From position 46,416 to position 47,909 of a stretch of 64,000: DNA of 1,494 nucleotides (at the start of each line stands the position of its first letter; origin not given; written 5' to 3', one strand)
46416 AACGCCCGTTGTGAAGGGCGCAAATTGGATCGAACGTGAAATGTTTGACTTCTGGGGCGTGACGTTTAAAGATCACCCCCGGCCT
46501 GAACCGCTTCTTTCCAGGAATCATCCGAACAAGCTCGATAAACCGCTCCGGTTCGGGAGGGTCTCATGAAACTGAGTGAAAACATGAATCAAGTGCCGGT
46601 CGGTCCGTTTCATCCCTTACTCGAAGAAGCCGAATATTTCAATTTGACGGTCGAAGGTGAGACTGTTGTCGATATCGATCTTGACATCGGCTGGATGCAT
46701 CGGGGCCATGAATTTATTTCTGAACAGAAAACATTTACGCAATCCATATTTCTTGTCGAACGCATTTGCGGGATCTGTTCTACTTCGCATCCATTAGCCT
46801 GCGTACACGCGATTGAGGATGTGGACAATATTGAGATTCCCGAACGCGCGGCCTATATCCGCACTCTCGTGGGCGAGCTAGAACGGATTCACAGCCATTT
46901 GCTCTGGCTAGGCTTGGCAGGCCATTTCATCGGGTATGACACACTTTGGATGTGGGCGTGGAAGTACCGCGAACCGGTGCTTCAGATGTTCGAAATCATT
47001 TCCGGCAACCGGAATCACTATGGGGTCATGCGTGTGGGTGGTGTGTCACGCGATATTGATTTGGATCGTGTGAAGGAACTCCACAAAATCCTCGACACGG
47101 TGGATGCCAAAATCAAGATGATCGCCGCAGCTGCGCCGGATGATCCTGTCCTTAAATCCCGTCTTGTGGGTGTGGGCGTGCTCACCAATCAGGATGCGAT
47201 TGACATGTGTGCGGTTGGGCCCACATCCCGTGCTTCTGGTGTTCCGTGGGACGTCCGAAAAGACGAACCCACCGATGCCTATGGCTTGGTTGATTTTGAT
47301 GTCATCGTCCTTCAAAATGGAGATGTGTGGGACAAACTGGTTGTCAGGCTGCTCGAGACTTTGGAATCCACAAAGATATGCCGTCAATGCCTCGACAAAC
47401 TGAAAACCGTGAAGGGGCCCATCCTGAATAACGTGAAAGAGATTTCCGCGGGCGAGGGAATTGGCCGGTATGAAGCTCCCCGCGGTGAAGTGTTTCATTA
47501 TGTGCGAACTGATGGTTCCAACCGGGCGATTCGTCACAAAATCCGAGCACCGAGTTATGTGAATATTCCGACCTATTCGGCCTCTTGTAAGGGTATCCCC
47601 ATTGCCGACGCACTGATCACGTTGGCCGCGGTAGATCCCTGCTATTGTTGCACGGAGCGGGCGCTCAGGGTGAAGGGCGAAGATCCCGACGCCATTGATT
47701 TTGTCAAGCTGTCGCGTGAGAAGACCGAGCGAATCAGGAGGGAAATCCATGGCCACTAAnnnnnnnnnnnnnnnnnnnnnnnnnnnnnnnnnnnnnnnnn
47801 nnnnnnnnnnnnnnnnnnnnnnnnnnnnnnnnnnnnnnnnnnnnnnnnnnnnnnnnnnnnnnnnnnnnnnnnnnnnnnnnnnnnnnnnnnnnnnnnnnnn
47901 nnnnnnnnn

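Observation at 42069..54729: One operon joins an AsrA/AsrB-like NAD(P)H module to an Mbh-type group-4 [NiFe] hydrogenase carrying a complete Mrp antiporter module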

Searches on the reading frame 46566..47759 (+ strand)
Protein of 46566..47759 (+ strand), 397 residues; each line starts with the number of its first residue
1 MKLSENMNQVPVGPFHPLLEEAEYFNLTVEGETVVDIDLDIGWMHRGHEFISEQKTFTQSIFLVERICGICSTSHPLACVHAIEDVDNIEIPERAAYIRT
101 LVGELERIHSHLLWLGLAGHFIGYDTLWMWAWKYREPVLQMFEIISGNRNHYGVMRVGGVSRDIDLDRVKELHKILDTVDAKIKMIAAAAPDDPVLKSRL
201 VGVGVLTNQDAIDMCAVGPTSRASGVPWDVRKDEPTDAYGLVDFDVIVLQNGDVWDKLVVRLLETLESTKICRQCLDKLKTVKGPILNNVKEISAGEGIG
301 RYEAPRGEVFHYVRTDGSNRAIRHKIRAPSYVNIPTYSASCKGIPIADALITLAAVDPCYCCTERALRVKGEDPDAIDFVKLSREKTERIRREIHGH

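Call 4: search_protein_families(library=pfam, proteins=[window:46566-47759:+], max_evalue=0.01)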
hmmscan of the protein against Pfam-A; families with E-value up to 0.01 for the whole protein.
window:46566-47759:+ (397 aa): 2 families
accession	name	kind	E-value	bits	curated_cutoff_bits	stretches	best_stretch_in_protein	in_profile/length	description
PF00346.24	Complex1_49kDa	-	1.2e-65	221.8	24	2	122-293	2-171/271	Respiratory-chain NADH dehydrogenase, 49 Kd subunit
PF00374.24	NiFeSe_Hases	-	2e-19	70.4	25.8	1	46-114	1-69/508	Nickel-dependent hydrogenase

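Call 6: search_protein_families(library=ncbifam, proteins=[window:46566-47759:+], max_evalue=0.001)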
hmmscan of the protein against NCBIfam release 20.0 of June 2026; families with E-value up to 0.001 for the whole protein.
window:46566-47759:+ (397 aa): 15 families
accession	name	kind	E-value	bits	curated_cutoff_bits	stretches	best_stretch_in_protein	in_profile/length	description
NF004739.1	PRK06075.1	equivalog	7.9e-94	314.5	360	2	10-293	3-284/384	NADH-quinone oxidoreductase subunit D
TIGR01962.1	NuoD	equivalog_domain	9e-84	281.6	459.35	2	10-294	5-287/386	NADH dehydrogenase (quinone) subunit D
NF040602.1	F420_dehyd_FpoD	exception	6.8e-79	265.6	600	1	9-363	9-370/372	F420H2 dehydrogenase subunit FpoD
NF008974.0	PRK12322.1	equivalog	7.3e-78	262.1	522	1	9-358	8-359/366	NADH-quinone oxidoreductase subunit D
NF009808.0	PRK13292.1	equivalog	9.6e-68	228.8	1156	2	8-279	408-679/791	NADH-quinone oxidoreductase subunit B/C/D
NF005649.0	PRK07415.1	equivalog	5.6e-58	196.8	583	2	10-280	13-284/394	NAD(P)H-quinone oxidoreductase subunit H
NF008728.0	PRK11742.1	equivalog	5.6e-58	196.7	840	2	10-280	217-487/598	NADH-quinone oxidoreductase subunit C/D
TIGR03295.1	frhA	equivalog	5.5e-25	88.2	392.5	2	46-174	41-176/412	coenzyme F420 hydrogenase subunit alpha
NF033181.1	NiFeSe_hydrog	equivalog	3.9e-21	75.5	600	2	27-114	20-106/507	nickel-dependent hydrogenase large subunit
NF045518.1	H2_NiFeSe_large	exception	1.1e-17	64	780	1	26-114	19-106/485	NiFeSe hydrogenase large subunit HysA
NF041785.2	VhuA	equivalog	9.3e-16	57.4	800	2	35-114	29-107/418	F420-non-reducing hydrogenase Vhu subunit A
NF040828.1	sulfhyd_ShyA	equivalog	1.5e-14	53.7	700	1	26-136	18-130/415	NAD(P)-dependent hydrogenase/sulfhydrogenase 2 subunit alpha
NF007778.0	PRK10467.1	equivalog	6.6e-14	51.1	969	1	38-113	31-106/567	hydrogenase 2 large subunit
NF007550.0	PRK10170.1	equivalog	2.2e-12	46.2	1101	1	28-115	36-123/597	Ni/Fe-hydrogenase large subunit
NF040832.1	sulfhyd_HydA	equivalog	6.6e-05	22.2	880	1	27-129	21-125/426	NADPH-dependent hydrogenase/sulfhydrogenase 1 subunit alpha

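Call 7: search_solved_structures(query=window:46566-47759:+, max_evalue=1e-10)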
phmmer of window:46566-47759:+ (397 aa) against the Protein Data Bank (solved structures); distinct sequences matched with E-value up to 1e-10: 79 (the best 60 are shown).
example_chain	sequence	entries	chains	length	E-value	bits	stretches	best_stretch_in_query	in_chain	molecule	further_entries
6cfw_L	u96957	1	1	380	1.7e-82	280.6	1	3-365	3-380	Membrane-bound hydrogenase subunit alpha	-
7z0s_E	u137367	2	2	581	2.1e-69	237.5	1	7-389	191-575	Formate hydrogenlyase subunit 5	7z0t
2fug_4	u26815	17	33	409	3.5e-61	210.4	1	9-287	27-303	NADH-quinone oxidoreductase chain 4 | NADH-QUINONE OXIDOREDUCTASE SUBUNIT 4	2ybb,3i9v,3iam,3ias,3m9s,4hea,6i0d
7zm7_C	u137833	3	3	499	5e-56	193.4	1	10-286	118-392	NADH-ubiquinone oxidoreductase 49 kDa subunit-like protein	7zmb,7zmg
6h8k_C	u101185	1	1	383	1.3e-55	192.1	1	12-279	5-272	NUCM protein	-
6gcs_C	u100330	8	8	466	2e-55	191.4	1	11-279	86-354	49-KDA PROTEIN (NUCM) | Subunit NUCM of NADH:Ubiquinone Oxidoreductase (Complex I) | NUCM protein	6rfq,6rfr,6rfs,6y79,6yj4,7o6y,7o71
9iho_D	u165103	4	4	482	4.2e-55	190.4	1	12-285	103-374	NUCM (49 kDa) subunit of mitochondrial NADH:ubiquinone oxidoreductase (Complex I)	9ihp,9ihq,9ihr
7arc_D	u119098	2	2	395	1.1e-54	189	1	10-279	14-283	ND7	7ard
7b0n_D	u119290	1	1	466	1.4e-54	188.7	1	11-279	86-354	NUCM protein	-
9f5x_E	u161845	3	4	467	2.9e-54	187.6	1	10-279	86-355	NADH:ubiquinone oxidoreductase 49 kD subunit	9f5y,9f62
7q5y_B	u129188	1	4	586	1.8e-53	185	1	12-288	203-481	NADH-quinone oxidoreductase subunit C/D 2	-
4wz7_C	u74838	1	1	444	2.4e-53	184.6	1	11-279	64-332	NUCM protein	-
8ba0_D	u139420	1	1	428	4.2e-51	177.2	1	11-280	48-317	Complex I-49kD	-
8b9z_D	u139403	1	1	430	4.3e-51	177.2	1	11-280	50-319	Complex I-49kD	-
8esw_S2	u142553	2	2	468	6.1e-51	176.7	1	11-280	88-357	Complex I-49kD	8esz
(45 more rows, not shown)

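Call 8: find_homologous_proteins(query=window:46566-47759:+, max_evalue=1e-30)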
Query window:46566-47759:+ (397 aa): 7989 proteins with E <= 1e-30 among 8000 candidates; the best 120 are listed.
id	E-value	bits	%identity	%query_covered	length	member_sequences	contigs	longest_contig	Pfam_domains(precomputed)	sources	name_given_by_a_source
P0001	4.7e-272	920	100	100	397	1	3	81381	PF00374.25,PF00346.25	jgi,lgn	-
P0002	4.4e-268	907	100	98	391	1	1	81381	PF00374.25,PF00346.25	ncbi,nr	ncbi:nickel-dependent hydrogenase large subunit [candidate division KSB1 bacterium]|nr:nickel-depend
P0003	4.0e-252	854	91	100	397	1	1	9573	PF00374.25,PF00346.25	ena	-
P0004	7.1e-251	850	93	98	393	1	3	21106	PF00374.25,PF00346.25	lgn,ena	-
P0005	9.0e-246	833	89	100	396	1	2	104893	PF00374.25,PF00346.25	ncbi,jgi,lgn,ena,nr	ncbi:MAG TPA: NADH:ubiquinone oxidoreductase [bacterium]|nr:NADH:ubiquinone oxidoreductase [bacteriu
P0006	4.1e-243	824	89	100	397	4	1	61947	PF00374.25,PF00346.25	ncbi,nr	ncbi:nickel-dependent hydrogenase large subunit [bacterium]|nr:nickel-dependent hydrogenase large su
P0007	3.0e-235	799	87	98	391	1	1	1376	PF00374.25,PF00346.25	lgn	-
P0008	1.3e-232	790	86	99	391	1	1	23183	PF00374.25,PF00346.25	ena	-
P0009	1.3e-227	773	86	98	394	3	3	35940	PF00374.25,PF00346.25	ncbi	-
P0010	7.1e-223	758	85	97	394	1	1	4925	PF00374.25,PF00346.25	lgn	-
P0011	1.8e-222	756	81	98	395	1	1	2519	PF00374.25,PF00346.25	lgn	-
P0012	5.0e-222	755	81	98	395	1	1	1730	PF00374.25,PF00346.25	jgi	-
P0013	5.6e-222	755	81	98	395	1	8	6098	PF00374.25,PF00346.25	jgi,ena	jgi:membrane-bound hydrogenase subunit alpha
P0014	1.7e-221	753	81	98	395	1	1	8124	PF00374.25,PF00346.25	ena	-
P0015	1.9e-221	753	80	98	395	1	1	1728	PF00374.25,PF00346.25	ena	-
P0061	1.0e-217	741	80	98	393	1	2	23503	PF00374.25,PF00346.25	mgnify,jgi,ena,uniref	mgnify:CR=1 FL=1|uniref:NADH:ubiquinone oxidoreductase n=1 Tax=Ignavibacterium album TaxID=591197 Re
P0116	4.6e-216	735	79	98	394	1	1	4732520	PF00374.25,PF00346.25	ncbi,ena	-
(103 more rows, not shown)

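Call 10: find_encoding_contigs(protein=P0061, flank=10000, max_places=2)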
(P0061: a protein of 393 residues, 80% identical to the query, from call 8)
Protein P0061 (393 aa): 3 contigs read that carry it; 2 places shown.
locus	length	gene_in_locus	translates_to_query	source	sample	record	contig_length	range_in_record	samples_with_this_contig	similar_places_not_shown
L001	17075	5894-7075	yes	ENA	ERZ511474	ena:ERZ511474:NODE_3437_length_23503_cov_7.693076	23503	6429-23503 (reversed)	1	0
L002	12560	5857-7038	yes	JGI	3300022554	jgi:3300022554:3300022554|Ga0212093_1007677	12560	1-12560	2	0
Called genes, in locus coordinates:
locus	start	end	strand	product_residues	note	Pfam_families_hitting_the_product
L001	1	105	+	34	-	?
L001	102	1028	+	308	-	PF07804:HipA_C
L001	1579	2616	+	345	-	PF13187:Fer4_9 (faint), PF13746:Fer4_18 (faint), PF12797:Fer4_2 (faint), PF13237:Fer4_10 (faint), PF17179:Fer4_22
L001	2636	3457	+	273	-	PF00970:FAD_binding_6 (faint), PF00175:NAD_binding_1, PF10418:DHODB_Fe-S_bind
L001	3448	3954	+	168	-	PF13237:Fer4_10 (faint), PF13247:Fer4_11, PF12838:Fer4_7 (weak), PF13187:Fer4_9 (weak), PF13484:Fer4_16 (faint), PF14697:Fer4_21 (weak), PF00037:Fer4 (weak)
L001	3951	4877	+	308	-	PF00146:NADHdh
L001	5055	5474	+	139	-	PF01058:Oxidored_q6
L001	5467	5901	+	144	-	PF00329:Complex1_30kDa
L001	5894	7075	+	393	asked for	PF00374:NiFeSe_Hases, PF00346:Complex1_49kDa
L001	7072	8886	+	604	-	PF00361:Proton_antipo_M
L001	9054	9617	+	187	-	PF13244:MbhD, PF20501:MbhE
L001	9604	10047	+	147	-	PF04039:MnhB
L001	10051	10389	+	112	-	PF00420:Oxidored_q2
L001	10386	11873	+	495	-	PF10125:NADHdeh_related (weak), PF00361:Proton_antipo_M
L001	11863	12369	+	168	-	PF01899:MNHE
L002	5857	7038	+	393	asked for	PF00374:NiFeSe_Hases, PF00346:Complex1_49kDa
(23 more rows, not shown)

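Call 11: find_encoding_contigs(protein=P0116, flank=10000, max_places=2)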
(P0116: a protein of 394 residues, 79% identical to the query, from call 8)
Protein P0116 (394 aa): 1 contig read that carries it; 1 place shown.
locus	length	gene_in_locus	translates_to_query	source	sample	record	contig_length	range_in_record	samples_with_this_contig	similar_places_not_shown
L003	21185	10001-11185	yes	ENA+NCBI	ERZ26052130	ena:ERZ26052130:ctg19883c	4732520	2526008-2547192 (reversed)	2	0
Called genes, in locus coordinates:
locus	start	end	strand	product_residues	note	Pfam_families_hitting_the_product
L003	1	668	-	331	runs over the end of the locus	PF18962:Por_Secre_tail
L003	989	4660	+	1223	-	PF02574:S-methyl_trans, PF00809:Pterin_bind, PF02607:B12-binding_2, PF02310:B12-binding, PF02965:Met_synt_B12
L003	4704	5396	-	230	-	PF20094:GWxTD_dom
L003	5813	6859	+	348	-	PF13746:Fer4_18 (faint), PF12800:Fer4_4 (faint), PF13237:Fer4_10 (faint), PF12798:Fer4_3 (faint), PF17179:Fer4_22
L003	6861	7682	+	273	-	PF00175:NAD_binding_1, PF10418:DHODB_Fe-S_bind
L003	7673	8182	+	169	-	PF13237:Fer4_10 (faint), PF13247:Fer4_11, PF12838:Fer4_7, PF13187:Fer4_9 (weak), PF14697:Fer4_21 (weak), PF00037:Fer4 (weak)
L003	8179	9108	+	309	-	PF00146:NADHdh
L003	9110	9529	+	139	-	PF01058:Oxidored_q6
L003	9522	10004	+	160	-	PF00329:Complex1_30kDa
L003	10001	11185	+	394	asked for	PF00374:NiFeSe_Hases, PF00346:Complex1_49kDa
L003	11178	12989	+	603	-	PF00361:Proton_antipo_M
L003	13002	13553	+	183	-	PF13244:MbhD, PF20501:MbhE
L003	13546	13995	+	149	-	PF04039:MnhB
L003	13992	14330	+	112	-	PF00420:Oxidored_q2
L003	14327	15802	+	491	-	PF10125:NADHdeh_related (weak), PF00361:Proton_antipo_M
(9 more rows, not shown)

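Call 27: find_related_loci(query=A1, collection=genome_contigs, flank=10000)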
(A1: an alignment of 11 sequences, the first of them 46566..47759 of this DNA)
Query A1 (397 aa) in genome_contigs; peptide patterns used: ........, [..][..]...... (x = any residue, [..] = any of these).
276 stretches matched a pattern; 134 encode a relative of the query (tblastn E <= 1e-3); the best 80 are kept; 80 distinct loci.
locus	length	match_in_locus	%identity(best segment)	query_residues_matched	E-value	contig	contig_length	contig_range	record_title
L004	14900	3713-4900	89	1-396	0e+0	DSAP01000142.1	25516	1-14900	MAG TPA_asm: bacterium isolate SpSt-1151 Ga0129302_1000657, whole genome shotgun sequence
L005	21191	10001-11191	89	1-397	0e+0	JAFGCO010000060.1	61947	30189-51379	MAG: bacterium isolate Zod_Metabat.1116 k87_12372471, whole genome shotgun sequence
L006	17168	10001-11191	81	2-396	0e+0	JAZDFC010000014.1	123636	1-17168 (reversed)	MAG: bacterium isolate MEGAHIT-group-0.183 k141_12883898, whole genome shotgun sequence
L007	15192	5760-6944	81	3-395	0e+0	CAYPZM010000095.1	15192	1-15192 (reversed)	MAG TPA_asm: uncultured Cytophagia bacterium isolate SRP141376_co2_249 genome assembly, contig: NODE_7768_length_15192_c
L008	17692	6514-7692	81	6-396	0e+0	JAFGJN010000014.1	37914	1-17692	MAG: candidate division KSB1 bacterium isolate Zod_Metabat.28 k87_429659, whole genome shotgun sequence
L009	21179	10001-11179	81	6-396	0e+0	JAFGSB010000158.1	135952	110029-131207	MAG: candidate division KSB1 bacterium isolate Zod_Metabat.863 k87_13405854, whole genome shotgun sequence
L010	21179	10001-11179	80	6-396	0e+0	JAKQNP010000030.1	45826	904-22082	MAG: bacterium isolate USDV_metabat.15 k141_773049, whole genome shotgun sequence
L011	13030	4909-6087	82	6-396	0e+0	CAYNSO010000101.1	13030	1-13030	MAG TPA_asm: uncultured Cytophagia bacterium isolate SRP192927_co6_462 genome assembly, contig: NODE_11696_length_13030_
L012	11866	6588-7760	82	8-396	0e+0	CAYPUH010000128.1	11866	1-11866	MAG TPA_asm: uncultured Cytophagia bacterium isolate binchicken_co15_103 genome assembly, contig: NODE_3765_length_11866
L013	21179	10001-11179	81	6-396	0e+0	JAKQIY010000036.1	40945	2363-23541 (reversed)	MAG: bacterium isolate USDV_maxbin.027 k141_1632881, whole genome shotgun sequence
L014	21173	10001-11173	80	8-396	0e+0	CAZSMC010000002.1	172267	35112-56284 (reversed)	MAG TPA_asm: uncultured Cytophagia bacterium isolate binchicken_co17_2 genome assembly, contig: NODE_189_length_172267_c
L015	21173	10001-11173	80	6-394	0e+0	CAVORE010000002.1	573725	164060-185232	MAG: uncultured Ignavibacteriaceae bacterium isolate MFD09964.bin.2.250 genome assembly, contig: contig_1220, whole geno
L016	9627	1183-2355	80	6-394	0e+0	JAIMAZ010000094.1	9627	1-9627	MAG: Ignavibacterium sp. isolate HOT.MB2.1 Contig96, whole genome shotgun sequence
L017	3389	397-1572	80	8-397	0e+0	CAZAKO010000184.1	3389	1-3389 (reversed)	MAG TPA_asm: uncultured bacterium isolate SRP098346_co1_289 genome assembly, contig: NODE_46136_length_3389_cov_78.71895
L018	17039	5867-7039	80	8-396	0e+0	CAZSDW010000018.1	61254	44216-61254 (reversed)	MAG TPA_asm: uncultured bacterium isolate SRP214966_co4_6 genome assembly, contig: NODE_228_length_61254_cov_6.617673, w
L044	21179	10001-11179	77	6-396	0e+0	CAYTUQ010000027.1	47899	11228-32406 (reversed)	MAG TPA_asm: uncultured bacterium isolate binchicken_co262_234 genome assembly, contig: NODE_574_length_47899_cov_25.277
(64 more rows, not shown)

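Call 56: search_protein_representatives(protein=window:46566-47759:+)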
Query: 397 residues. Proteins with E-value up to 0.001 (for the whole library): 8503; up to 1e-10: 3953; up to 1e-30: 699. The best 150 are listed.
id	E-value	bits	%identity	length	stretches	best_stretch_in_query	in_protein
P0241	2.3e-176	602.9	66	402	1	9-392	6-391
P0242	1.4e-136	471.9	55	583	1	10-394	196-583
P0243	1.7e-105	369.5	47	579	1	7-374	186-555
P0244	2.0e-105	369.3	60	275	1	10-279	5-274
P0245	4.5e-96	338.5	44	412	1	14-394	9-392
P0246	1.0e-94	334.0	43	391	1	10-386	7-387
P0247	2.5e-94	332.8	45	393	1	9-373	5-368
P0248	1.6e-93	330.1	42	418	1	8-377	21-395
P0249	1.6e-92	326.9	44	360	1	10-365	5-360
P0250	8.6e-92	324.4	42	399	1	10-372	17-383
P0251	1.2e-91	323.9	57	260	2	9-211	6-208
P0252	2.9e-91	322.7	44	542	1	7-369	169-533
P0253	5.0e-91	321.9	43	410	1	6-370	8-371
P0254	7.6e-91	321.3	41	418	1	7-374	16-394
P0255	1.3e-89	317.2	43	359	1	9-365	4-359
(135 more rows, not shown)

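Call 58: list_cluster_members(proteins=[P0241, P0242, P0243, P0245, P0246, P0247, P0248, P0249, P0250, P0252])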
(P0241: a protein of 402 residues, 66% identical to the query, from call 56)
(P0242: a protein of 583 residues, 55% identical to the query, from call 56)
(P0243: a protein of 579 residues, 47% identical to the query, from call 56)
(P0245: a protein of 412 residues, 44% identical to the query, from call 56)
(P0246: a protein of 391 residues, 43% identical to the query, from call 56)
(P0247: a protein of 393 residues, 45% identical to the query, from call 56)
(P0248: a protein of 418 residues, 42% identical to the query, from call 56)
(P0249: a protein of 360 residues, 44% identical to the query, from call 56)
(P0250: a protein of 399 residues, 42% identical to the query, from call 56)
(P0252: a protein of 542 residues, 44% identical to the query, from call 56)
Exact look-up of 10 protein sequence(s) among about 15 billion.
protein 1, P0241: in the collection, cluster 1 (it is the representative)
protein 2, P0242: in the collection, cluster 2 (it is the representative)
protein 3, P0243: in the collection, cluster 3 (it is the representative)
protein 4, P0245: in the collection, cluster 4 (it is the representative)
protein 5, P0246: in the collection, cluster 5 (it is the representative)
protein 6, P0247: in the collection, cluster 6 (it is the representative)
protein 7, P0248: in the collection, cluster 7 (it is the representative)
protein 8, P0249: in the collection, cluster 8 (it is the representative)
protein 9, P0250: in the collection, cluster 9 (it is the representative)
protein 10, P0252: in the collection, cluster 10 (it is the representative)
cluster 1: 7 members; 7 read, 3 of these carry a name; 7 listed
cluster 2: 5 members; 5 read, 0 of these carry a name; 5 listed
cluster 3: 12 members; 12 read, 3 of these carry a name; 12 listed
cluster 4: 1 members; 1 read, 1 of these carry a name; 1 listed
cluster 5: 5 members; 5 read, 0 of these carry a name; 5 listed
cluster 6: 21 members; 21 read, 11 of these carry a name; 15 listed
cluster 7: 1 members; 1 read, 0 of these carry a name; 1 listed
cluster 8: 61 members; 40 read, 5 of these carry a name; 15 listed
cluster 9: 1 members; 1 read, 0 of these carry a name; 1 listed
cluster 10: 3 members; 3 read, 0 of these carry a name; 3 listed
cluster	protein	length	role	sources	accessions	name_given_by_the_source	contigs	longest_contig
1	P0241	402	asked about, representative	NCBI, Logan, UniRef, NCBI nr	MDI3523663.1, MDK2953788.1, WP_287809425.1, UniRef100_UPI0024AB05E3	nickel-dependent hydrogenase large subunit [Kosmotoga sp.] | hydrogenase large subunit n=1 Tax=Kosmotoga sp. TaxID=1955248 RepID=UPI0024AB05E3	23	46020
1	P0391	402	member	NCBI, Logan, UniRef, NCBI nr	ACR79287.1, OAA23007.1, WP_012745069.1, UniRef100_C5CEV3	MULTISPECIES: nickel-dependent hydrogenase large subunit [Kosmotoga] | NADH-ubiquinone oxidoreductase chain 49kDa n=1 Tax=Kosmotoga olearia (strain ATCC ...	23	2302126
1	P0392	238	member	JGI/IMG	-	NADH-quinone oxidoreductase subunit D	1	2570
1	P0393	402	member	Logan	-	-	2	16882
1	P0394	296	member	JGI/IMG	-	-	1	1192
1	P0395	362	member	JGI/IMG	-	-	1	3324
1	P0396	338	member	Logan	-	-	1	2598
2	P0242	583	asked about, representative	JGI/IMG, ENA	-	-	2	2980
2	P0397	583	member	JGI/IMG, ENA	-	-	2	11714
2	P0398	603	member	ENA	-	-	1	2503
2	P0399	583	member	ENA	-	-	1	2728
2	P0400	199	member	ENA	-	-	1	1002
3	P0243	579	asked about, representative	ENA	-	-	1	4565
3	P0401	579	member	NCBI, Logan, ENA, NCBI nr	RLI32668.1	hypothetical protein DRO51_01260 [Candidatus Bathyarchaeota archaeon] | MAG: hypothetical protein DRO51_01260 [Candidatus Bathyarchaeota archaeon]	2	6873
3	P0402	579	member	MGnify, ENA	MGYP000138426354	FL=1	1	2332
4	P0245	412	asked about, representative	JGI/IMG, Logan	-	membrane-bound hydrogenase subunit alpha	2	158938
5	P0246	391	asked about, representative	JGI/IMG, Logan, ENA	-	-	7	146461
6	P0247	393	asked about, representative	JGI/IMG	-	NADH-quinone oxidoreductase subunit D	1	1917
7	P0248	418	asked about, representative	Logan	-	-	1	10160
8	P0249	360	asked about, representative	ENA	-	-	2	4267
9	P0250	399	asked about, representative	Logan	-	-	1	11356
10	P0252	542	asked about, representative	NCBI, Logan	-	-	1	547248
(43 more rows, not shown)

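Call 70: find_related_loci(query=P0242, collection=metagenome_contigs, flank=10000)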
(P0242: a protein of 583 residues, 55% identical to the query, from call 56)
Query P0242 (583 aa) in metagenome_contigs; peptide patterns used: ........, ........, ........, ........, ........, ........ (x = any residue, [..] = any of these).
600 stretches matched a pattern (row limit reached: there are more); 588 encode a relative of the query (tblastn E <= 1e-3); the best 80 are kept; 80 distinct loci.
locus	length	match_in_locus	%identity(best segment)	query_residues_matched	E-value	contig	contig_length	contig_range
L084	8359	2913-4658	90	1-582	0e+0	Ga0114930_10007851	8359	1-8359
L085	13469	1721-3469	86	1-582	0e+0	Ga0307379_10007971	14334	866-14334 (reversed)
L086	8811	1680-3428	82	1-582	0e+0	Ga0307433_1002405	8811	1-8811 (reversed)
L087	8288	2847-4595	82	1-582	0e+0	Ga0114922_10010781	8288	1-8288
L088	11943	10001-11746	80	1-583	0e+0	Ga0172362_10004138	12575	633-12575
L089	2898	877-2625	80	1-583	0e+0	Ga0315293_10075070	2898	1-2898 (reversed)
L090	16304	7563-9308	80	1-583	0e+0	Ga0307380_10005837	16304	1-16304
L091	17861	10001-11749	80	1-583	0e+0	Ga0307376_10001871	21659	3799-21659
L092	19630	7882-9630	80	1-583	0e+0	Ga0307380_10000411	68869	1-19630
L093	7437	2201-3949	78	1-583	0e+0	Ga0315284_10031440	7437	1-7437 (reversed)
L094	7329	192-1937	78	1-583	0e+0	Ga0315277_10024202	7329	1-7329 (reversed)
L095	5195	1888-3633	77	1-583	0e+0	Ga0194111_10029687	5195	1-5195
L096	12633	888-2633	77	1-583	0e+0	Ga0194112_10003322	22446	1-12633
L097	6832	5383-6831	82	1-483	0e+0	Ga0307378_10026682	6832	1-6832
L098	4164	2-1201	86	184-583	0e+0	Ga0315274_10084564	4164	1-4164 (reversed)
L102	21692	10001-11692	56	11-583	0e+0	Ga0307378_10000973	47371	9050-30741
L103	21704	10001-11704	58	7-583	0e+0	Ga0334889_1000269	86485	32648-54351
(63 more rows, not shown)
